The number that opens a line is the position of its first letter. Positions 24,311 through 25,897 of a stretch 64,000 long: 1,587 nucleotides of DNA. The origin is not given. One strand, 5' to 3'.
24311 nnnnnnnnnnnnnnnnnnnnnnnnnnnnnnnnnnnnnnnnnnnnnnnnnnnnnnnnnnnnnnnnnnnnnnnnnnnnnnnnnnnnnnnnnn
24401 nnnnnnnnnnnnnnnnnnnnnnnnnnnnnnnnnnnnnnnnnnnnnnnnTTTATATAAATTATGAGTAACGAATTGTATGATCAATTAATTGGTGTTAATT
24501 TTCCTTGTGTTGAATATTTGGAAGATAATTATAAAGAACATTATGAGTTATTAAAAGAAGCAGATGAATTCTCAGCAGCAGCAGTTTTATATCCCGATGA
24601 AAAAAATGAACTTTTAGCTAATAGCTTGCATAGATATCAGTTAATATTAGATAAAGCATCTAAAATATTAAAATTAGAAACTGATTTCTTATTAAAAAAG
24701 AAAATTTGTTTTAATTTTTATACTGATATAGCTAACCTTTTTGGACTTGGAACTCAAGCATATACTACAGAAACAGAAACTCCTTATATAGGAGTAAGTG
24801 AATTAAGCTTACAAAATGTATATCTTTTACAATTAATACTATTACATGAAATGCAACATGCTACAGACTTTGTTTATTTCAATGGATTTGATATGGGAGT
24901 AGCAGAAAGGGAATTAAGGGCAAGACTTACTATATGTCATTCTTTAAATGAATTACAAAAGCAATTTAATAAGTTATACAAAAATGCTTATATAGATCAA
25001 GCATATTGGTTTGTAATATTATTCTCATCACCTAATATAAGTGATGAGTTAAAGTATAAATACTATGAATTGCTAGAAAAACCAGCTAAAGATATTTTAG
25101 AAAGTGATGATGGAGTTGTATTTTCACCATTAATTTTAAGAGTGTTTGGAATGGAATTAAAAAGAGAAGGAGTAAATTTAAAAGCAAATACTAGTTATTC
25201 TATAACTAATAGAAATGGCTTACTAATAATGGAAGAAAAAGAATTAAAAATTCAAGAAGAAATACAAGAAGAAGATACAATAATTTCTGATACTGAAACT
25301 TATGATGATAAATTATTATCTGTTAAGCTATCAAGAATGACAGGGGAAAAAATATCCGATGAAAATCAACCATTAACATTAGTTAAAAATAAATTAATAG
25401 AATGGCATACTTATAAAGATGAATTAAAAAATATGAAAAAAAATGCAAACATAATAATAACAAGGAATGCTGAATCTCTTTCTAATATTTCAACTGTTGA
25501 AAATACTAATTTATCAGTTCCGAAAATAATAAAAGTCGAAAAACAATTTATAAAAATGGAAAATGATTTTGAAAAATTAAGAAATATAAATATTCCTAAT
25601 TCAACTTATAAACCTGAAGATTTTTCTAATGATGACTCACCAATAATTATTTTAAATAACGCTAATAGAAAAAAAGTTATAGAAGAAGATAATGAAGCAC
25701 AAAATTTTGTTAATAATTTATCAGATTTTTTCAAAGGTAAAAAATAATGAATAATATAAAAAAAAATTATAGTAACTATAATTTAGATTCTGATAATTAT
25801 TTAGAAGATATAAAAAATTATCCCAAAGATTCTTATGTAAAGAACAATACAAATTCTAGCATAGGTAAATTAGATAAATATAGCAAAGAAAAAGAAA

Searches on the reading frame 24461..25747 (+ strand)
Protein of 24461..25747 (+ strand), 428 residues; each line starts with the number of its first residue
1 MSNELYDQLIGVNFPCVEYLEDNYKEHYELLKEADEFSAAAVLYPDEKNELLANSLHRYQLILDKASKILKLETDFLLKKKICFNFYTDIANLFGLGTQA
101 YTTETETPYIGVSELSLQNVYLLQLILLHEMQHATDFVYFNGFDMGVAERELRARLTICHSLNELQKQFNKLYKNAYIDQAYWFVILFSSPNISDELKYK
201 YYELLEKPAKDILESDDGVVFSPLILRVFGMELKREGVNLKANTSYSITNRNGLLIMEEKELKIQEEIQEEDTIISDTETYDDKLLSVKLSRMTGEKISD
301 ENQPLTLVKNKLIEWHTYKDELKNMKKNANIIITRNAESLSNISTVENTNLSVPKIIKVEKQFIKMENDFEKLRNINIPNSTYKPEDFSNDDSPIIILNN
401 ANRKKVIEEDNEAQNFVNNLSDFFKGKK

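Call 19: search_protein_families(library=pfam, proteins=[window:24461-25747:+], max_evalue=0.00001)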
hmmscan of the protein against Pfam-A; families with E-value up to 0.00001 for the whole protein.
window:24461-25747:+ (428 aa): 0 families

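Call 66: search_protein_families(library=ncbifam, proteins=[window:24461-25747:+], max_evalue=0.01)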
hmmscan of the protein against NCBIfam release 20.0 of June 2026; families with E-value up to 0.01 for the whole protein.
window:24461-25747:+ (428 aa): 1 family
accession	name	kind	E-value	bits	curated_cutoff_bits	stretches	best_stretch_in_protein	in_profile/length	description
NF010166.0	PRK13646.1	equivalog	0.0073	15.6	458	0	292-368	186-262/286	energy-coupling factor transporter ATPase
